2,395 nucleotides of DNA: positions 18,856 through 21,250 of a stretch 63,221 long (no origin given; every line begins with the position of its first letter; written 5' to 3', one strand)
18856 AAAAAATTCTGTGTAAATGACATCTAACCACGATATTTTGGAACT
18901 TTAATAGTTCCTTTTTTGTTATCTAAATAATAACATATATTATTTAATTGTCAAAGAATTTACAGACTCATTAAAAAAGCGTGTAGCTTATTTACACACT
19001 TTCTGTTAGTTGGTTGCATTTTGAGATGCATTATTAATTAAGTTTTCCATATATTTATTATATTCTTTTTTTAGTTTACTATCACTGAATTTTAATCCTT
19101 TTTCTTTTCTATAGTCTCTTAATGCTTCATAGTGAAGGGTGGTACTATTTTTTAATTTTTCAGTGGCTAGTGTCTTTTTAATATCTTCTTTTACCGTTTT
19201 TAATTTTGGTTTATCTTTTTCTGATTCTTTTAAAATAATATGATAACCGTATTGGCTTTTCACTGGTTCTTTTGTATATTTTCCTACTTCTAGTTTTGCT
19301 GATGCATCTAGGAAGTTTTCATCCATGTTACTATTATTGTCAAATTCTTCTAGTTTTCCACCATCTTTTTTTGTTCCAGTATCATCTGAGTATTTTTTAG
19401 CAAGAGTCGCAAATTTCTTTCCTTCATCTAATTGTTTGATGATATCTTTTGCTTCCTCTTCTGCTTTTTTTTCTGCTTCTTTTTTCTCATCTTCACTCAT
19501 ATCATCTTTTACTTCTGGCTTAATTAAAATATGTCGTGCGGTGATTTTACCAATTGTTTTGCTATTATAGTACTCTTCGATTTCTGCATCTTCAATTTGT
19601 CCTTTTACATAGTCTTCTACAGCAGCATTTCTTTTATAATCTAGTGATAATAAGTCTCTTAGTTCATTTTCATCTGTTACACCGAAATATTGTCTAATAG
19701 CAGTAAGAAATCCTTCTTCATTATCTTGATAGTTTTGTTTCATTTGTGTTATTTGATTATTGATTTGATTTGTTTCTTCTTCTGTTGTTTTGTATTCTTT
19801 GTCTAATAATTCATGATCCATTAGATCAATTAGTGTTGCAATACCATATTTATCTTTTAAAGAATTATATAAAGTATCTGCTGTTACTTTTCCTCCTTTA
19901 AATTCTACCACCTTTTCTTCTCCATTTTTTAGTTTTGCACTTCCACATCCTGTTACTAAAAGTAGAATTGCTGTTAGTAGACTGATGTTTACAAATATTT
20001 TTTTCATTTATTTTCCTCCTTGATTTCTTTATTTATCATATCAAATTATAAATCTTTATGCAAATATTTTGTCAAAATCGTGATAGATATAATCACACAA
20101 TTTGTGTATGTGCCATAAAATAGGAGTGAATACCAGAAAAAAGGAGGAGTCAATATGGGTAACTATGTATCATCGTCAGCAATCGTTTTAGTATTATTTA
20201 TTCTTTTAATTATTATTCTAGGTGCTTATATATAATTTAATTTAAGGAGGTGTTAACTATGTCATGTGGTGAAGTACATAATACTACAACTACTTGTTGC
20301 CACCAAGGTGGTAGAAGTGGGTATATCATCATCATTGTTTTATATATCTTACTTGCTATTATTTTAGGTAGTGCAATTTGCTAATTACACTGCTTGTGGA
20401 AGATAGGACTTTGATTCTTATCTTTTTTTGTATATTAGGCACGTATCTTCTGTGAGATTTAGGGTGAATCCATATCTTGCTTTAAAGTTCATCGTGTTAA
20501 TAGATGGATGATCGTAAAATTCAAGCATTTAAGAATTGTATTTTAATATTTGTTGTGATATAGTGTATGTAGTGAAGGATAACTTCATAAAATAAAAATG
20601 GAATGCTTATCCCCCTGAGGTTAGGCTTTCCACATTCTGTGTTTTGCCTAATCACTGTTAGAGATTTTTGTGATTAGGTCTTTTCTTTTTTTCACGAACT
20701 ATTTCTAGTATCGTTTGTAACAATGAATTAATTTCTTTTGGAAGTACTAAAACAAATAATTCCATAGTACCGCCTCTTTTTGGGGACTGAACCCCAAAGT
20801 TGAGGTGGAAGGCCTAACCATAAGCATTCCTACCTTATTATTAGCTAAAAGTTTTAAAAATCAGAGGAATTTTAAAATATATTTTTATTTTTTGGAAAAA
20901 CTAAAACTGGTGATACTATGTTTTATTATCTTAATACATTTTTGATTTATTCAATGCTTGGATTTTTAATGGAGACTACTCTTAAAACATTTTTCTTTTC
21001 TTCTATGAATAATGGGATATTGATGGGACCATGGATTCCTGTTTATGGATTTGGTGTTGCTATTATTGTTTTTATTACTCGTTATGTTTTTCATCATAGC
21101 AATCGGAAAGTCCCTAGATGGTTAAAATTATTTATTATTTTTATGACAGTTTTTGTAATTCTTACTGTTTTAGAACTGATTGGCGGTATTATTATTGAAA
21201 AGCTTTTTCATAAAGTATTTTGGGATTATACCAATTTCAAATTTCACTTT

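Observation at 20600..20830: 231-bp locus closed by a 26-bp long-range helix, with a 35-codon ORF and a convergent terminated antisense unit (type I toxin-antitoxin-like or novel structured RNA)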

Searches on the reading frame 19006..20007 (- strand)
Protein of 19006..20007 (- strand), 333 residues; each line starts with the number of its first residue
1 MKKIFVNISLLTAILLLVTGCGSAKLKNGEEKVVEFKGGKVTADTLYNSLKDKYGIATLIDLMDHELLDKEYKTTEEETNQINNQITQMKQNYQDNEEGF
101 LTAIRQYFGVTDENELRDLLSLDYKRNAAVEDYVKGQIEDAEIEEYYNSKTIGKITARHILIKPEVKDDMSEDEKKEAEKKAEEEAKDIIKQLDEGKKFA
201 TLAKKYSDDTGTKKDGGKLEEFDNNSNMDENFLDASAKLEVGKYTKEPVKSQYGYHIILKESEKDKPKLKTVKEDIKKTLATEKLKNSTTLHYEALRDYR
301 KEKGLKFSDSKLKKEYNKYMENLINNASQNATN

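Call 15: find_encoding_contigs(protein=window:19006-20007:-, flank=3000, max_places=10)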
Protein window:19006-20007:- (333 aa): 6 contigs read that carry it; 6 places shown.
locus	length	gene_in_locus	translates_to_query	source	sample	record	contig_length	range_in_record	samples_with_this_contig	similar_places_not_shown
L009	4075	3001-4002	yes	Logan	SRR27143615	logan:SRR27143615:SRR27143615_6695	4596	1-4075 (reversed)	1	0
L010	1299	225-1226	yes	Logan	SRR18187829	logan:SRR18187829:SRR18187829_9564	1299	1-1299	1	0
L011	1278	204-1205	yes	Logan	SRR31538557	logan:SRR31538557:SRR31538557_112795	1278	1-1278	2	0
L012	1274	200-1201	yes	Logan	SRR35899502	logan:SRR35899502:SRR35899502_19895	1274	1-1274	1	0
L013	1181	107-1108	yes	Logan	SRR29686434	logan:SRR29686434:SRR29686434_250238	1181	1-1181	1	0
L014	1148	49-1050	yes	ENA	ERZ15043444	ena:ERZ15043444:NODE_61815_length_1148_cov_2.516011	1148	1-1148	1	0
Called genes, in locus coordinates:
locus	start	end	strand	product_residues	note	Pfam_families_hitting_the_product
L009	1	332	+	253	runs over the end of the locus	-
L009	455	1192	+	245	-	-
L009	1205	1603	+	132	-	PF11969:DcpS_C, PF01230:HIT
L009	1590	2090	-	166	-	PF06541:ABC_trans_CmpB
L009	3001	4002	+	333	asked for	PF13616:Rotamase_3, PF00639:Rotamase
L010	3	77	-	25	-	?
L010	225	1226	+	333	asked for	PF13616:Rotamase_3, PF00639:Rotamase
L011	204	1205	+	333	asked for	PF13616:Rotamase_3, PF00639:Rotamase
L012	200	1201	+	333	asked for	PF13616:Rotamase_3, PF00639:Rotamase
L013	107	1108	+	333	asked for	PF13616:Rotamase_3, PF00639:Rotamase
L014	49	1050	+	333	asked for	PF13616:Rotamase_3, PF00639:Rotamase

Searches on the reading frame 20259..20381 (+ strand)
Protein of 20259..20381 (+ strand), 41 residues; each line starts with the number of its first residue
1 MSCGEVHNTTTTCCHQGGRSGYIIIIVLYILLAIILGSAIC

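Call 43: search_protein_families(library=pfam, proteins=[window:20259-20381:+], max_evalue=1)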
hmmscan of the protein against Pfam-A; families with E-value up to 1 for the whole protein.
seq(41 aa): 1 family
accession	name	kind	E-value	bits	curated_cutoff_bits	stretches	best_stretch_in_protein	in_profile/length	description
PF09680.15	YjcZ_2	-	0.038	14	21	1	17-39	1-22/24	Family of unknown function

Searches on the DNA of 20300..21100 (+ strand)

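Call 5: search_rna_families(source=window, start=20300, end=21100, threshold=evalue, max_evalue=10, show_alignments=3)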
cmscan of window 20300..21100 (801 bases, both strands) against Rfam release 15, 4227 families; matches with E-value up to 10: 4.
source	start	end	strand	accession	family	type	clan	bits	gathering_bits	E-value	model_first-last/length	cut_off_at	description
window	20703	20773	-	RF02697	LDH1_5p_UTR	Cis-reg;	-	23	113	0.23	1-102/102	no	LDH1 5'UTR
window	20372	20429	+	RF02451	ncr1241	Gene; sRNA;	-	16.9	60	5.1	1-63/63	no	Bacillus sRNA ncr1241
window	20791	20919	-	RF02698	Avalong_thermometer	Cis-reg; thermoregulator;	-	14.8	154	7.6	1-131/131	no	Avalong 5' UTR thermometer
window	20361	20402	-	RF00456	mir-34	Gene; miRNA;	CL00087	14.6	53.4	4.4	1-72/72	no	mir-34 microRNA precursor family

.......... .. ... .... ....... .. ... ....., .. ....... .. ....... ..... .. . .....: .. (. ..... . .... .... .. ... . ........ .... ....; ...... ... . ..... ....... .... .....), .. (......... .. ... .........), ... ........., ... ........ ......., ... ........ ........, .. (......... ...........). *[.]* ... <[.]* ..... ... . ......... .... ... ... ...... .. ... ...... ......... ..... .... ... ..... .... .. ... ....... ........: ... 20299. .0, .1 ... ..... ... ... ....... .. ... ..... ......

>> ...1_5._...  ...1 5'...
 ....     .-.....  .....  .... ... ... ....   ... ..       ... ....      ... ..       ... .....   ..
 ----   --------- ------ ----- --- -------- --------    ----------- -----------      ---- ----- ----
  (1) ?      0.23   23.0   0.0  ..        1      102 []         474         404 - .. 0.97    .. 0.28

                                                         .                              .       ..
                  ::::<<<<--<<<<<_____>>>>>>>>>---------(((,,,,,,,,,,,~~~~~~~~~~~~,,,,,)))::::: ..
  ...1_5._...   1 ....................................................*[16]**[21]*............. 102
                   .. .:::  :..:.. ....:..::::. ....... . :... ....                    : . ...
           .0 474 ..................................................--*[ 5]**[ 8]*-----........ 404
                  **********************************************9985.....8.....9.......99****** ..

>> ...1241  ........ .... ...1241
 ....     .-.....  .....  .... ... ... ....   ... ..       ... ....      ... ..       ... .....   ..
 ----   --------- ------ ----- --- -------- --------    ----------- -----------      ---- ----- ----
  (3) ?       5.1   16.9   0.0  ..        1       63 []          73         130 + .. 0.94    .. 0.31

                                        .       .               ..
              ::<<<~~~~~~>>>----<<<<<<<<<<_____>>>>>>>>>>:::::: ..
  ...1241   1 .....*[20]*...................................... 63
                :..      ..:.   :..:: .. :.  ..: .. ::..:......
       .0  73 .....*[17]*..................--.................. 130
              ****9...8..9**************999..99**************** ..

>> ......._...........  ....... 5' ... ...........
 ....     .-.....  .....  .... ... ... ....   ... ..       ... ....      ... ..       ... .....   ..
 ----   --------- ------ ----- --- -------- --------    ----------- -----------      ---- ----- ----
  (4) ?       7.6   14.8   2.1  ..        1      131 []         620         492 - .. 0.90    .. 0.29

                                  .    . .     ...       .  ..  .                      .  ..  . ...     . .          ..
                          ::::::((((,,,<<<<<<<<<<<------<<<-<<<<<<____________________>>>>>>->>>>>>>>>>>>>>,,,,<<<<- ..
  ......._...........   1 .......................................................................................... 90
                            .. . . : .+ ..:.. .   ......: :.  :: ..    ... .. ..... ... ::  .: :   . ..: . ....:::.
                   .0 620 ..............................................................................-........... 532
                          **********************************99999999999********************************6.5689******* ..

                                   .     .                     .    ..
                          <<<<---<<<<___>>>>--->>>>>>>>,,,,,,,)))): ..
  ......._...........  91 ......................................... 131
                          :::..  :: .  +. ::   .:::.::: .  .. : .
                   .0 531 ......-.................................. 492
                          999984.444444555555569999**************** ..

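Call 60: search_dna_similar(query=window:20530-20850:+, collection=plasmids, mode=distant, max_evalue=0.01, max_rows=10)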
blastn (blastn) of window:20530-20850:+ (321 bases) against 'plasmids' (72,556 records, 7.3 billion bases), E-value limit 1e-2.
No match.

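Call 61: search_dna_similar(query=window:20530-20850:+, collection=phages, mode=distant, max_evalue=0.01, max_rows=10)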
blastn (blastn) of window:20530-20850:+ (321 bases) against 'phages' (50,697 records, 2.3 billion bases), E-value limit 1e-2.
No match.

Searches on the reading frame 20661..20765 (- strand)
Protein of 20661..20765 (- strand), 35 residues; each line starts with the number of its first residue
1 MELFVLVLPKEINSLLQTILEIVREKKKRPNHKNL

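Call 26: search_protein_representatives(protein=window:20661-20765:-)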
Query: 35 residues. Proteins with E-value up to 0.001 (for the whole library): 1; up to 1e-10: 1; up to 1e-30: 0. The best 1 are listed.
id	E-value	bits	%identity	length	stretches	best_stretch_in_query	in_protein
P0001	1.7e-12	60.1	97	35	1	1-35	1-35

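Call 43: search_protein_families(library=pfam, proteins=[window:20661-20765:-], max_evalue=1)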
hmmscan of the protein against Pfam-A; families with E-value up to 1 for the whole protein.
seq(35 aa): 0 families

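Call 58: find_encoding_contigs(protein=window:20661-20765:-, flank=1500, max_places=10)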
Protein seq(35 aa) (35 aa): no gene with exactly this product is on record in the collection.

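Call 59: find_encoding_contigs(protein=P0001, flank=1500, max_places=10)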
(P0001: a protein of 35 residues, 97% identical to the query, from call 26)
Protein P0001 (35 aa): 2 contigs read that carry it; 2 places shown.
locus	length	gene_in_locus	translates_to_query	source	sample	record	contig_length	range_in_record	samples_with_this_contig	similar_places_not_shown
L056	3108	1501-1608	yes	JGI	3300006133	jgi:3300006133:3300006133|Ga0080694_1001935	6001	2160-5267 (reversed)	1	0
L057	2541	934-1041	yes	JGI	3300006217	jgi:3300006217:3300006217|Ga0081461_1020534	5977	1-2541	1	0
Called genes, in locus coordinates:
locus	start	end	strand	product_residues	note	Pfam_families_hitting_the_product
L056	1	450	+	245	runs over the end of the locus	-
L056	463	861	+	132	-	PF11969:DcpS_C, PF01230:HIT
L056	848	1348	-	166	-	PF06541:ABC_trans_CmpB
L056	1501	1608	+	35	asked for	-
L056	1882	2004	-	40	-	-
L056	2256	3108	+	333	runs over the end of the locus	PF13145:Rotamase_2 (weak), PF13616:Rotamase_3, PF00639:Rotamase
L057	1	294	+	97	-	?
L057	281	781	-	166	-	PF06541:ABC_trans_CmpB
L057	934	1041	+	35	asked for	-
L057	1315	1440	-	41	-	-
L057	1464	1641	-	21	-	-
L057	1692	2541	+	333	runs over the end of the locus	PF13145:Rotamase_2 (weak), PF13616:Rotamase_3, PF00639:Rotamase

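Call 62: search_protein_families(library=ncbifam, proteins=[window:20661-20765:-], max_evalue=10)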
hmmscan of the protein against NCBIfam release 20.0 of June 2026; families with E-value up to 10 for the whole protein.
seq(35 aa): 0 families
